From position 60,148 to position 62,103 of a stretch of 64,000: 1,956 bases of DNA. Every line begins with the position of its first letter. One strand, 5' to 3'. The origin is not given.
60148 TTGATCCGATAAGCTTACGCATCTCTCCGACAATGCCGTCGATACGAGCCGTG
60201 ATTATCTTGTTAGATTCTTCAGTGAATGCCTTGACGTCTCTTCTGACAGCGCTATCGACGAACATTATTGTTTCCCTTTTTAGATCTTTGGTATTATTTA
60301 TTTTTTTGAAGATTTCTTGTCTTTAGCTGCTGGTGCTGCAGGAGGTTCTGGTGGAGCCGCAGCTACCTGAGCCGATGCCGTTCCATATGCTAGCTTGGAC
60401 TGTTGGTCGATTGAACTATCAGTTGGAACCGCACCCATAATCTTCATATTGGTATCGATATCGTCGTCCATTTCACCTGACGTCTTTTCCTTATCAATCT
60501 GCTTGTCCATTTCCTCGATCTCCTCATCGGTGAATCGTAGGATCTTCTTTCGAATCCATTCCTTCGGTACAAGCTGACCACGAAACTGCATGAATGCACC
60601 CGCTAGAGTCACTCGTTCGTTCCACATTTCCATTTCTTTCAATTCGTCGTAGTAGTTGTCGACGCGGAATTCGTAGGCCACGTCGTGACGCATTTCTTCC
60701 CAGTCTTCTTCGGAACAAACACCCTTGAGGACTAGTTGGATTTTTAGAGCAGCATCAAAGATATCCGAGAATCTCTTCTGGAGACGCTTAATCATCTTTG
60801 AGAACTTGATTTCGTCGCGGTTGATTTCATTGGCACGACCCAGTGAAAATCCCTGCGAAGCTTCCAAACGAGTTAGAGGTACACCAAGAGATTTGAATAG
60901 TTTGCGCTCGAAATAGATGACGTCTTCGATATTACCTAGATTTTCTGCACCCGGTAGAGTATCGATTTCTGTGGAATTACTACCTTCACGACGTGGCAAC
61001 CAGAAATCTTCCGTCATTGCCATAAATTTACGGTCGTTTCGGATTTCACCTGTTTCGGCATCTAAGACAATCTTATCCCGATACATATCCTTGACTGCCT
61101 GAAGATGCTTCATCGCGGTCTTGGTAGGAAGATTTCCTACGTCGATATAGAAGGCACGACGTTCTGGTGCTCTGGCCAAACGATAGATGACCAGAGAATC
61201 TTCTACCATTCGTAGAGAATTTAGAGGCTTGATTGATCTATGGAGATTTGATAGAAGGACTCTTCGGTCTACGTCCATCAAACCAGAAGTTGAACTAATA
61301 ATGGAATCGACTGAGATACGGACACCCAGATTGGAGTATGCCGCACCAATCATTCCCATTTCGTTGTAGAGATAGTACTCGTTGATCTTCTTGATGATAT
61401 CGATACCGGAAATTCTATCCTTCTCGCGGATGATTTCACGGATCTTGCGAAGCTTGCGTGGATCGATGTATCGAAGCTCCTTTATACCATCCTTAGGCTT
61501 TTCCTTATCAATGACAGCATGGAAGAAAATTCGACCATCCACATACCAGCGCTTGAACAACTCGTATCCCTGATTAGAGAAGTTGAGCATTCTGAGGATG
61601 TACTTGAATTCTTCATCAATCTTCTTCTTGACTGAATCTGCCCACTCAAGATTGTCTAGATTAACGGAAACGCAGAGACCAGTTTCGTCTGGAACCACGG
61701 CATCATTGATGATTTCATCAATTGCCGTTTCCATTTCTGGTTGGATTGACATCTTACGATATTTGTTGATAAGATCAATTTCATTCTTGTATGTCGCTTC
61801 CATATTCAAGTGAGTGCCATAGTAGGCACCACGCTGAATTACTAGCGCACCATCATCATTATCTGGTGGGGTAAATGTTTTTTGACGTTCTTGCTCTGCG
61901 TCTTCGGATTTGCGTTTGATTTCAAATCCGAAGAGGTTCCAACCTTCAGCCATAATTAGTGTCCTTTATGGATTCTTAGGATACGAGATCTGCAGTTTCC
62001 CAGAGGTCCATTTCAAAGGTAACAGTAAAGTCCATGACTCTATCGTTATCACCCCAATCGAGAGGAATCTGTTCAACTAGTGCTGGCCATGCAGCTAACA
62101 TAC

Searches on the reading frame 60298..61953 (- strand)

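Call 32: search_protein_families(library=pfam, proteins=[window:60298-61953:-], max_evalue=0.001)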
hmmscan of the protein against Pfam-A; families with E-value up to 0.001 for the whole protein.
window:60298-61953:- (551 aa): 1 family
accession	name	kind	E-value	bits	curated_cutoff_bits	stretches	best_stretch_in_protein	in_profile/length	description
PF07230.16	Portal_T4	-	2.5e-164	547.6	22.9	1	59-489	2-433/433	Bacteriophage T4-like portal protein (Gp20)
